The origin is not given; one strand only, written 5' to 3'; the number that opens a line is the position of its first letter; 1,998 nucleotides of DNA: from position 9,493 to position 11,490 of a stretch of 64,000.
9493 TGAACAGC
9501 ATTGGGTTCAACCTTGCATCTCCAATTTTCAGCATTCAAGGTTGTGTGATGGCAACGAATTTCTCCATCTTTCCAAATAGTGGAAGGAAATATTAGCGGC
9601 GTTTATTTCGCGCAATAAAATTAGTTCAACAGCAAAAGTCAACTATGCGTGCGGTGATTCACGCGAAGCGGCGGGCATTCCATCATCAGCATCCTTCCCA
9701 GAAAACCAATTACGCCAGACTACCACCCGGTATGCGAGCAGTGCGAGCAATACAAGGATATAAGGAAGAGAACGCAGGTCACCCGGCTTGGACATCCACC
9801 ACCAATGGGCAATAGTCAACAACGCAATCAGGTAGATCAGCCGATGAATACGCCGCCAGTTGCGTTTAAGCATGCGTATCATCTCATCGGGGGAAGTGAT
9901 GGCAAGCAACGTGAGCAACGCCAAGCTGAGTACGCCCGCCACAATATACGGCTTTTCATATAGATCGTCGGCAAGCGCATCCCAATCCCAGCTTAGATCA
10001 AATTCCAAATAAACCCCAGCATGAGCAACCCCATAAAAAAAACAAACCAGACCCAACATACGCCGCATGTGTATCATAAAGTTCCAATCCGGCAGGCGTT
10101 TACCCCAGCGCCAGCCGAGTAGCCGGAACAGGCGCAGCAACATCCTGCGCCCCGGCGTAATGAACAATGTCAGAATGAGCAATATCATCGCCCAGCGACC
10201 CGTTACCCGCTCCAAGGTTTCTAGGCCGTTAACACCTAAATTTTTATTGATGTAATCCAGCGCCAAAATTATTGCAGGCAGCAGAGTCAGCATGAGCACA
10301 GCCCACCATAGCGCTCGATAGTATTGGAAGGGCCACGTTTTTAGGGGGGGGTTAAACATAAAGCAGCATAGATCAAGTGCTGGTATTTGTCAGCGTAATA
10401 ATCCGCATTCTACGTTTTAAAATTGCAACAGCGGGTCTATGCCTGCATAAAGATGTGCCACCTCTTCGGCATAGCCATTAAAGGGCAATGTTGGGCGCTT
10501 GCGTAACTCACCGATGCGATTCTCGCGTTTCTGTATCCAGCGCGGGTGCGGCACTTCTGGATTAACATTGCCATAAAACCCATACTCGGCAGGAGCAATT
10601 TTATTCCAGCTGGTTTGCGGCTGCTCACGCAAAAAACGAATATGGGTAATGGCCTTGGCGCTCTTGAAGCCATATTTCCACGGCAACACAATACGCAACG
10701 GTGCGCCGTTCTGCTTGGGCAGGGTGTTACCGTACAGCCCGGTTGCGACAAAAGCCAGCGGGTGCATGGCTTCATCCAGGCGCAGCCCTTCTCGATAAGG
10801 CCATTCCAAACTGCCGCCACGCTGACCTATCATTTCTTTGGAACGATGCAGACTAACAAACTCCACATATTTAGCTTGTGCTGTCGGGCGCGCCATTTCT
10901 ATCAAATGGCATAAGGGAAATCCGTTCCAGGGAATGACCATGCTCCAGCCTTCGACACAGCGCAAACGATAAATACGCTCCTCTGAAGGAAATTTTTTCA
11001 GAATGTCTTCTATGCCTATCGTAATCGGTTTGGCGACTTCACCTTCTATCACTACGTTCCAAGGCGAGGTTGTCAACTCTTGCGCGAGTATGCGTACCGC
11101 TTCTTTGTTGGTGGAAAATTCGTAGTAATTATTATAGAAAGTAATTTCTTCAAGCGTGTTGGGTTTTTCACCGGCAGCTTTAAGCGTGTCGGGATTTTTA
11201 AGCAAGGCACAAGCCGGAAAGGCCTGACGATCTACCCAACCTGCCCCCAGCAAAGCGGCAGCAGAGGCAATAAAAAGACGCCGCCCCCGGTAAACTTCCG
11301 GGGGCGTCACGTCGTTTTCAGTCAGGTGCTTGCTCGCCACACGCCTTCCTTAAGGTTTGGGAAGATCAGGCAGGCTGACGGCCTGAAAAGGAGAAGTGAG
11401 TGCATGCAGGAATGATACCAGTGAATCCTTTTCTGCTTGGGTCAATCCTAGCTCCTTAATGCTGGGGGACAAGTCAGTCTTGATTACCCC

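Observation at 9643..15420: Six-gene operon: chemoreceptor - amicyanin-like cupredoxin - triheme cytochrome - MauG-type enzyme - MsrPQ, without methylamine dehydrogenase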

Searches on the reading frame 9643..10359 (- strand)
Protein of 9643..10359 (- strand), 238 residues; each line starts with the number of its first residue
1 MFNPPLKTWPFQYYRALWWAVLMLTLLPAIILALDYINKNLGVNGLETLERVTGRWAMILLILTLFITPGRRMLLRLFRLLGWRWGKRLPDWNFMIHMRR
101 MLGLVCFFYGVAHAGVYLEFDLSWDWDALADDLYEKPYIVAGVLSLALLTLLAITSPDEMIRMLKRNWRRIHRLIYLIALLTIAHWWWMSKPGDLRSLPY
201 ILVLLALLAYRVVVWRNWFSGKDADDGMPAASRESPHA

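Call 3: search_protein_families(library=pfam, proteins=[window:9643-10359:-], max_evalue=0.01)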
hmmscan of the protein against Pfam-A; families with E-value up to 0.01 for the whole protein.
window:9643-10359:- (238 aa): 1 family
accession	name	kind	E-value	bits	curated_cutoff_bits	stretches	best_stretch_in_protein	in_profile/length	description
PF01794.25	Ferric_reduct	-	5.5e-18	65.6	28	1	53-182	1-120/121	Ferric reductase like transmembrane component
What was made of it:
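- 9643..10359 (-): MsrQ-like membrane haem b partner of MsrP. Call 3: Ferric_reduct 65.6 bits.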

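Call 4: search_protein_families(library=ncbifam, proteins=[window:9643-10359:-], max_evalue=0.01)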
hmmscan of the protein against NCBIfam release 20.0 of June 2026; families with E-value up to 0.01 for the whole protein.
window:9643-10359:- (238 aa): 2 families
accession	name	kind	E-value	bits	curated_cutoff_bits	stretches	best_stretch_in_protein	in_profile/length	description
NF003831.1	PRK05419.1-2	equivalog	3.6e-33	114.8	130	1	16-218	10-196/212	protein-methionine-sulfoxide reductase heme-binding subunit MsrQ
NF040998.1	MamZ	equivalog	2.2e-21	76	650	1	38-215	458-621/633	magnetosome biogenesis transporter MamZ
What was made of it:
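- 9643..10359 (-): Call 4: NF003831 114.8 bits, below the 130 cut-off.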

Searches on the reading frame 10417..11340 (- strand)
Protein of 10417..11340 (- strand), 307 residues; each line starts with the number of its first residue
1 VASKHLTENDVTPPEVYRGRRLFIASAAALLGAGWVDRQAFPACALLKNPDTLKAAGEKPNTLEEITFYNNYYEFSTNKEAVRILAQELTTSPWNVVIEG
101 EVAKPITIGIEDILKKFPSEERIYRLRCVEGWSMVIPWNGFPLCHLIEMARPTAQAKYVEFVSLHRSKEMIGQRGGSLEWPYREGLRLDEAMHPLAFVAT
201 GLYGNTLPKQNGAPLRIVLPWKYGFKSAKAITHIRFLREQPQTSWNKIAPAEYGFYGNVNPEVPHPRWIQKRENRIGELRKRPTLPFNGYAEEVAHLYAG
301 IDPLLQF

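Call 3: search_protein_families(library=pfam, proteins=[window:10417-11340:-], max_evalue=0.01)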
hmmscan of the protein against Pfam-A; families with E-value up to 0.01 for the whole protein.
window:10417-11340:- (307 aa): 1 family
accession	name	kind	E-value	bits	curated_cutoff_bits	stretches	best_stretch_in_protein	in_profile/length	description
PF00174.25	Oxidored_molyb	-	1.9e-32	112.6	24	1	90-245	8-169/169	Oxidoreductase molybdopterin binding domain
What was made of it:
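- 10417..11340 (-): MsrP, the periplasmic molybdenum methionine-sulfoxide reductase. It has a Tat signal (RRLFI) and an RCVEGWS motif. Call 3: Oxidored_molyb.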

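Call 4: search_protein_families(library=ncbifam, proteins=[window:10417-11340:-], max_evalue=0.01)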
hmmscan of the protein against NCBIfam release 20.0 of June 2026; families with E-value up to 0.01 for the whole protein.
window:10417-11340:- (307 aa): 4 families
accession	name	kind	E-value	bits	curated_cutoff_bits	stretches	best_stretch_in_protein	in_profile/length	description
NF003767.0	PRK05363.1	equivalog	1e-126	422.6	207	1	3-302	8-315/320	protein-methionine-sulfoxide reductase catalytic subunit MsrP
NF052245.1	SorA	equivalog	2.4e-09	36.4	600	1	137-247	153-256/396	SorA family sulfite dehydrogenase catalytic subunit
TIGR04555.1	sulfite_DH_soxC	equivalog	1.1e-05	24.6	420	1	90-237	105-255/408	sulfite dehydrogenase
NF052247.1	SorT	equivalog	0.0016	17.3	570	1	196-243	202-249/387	SorT family sulfite dehydrogenase catalytic subunit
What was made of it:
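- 10417..11340 (-): Call 4: NF003767 422.6 bits against a cut-off of 207.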
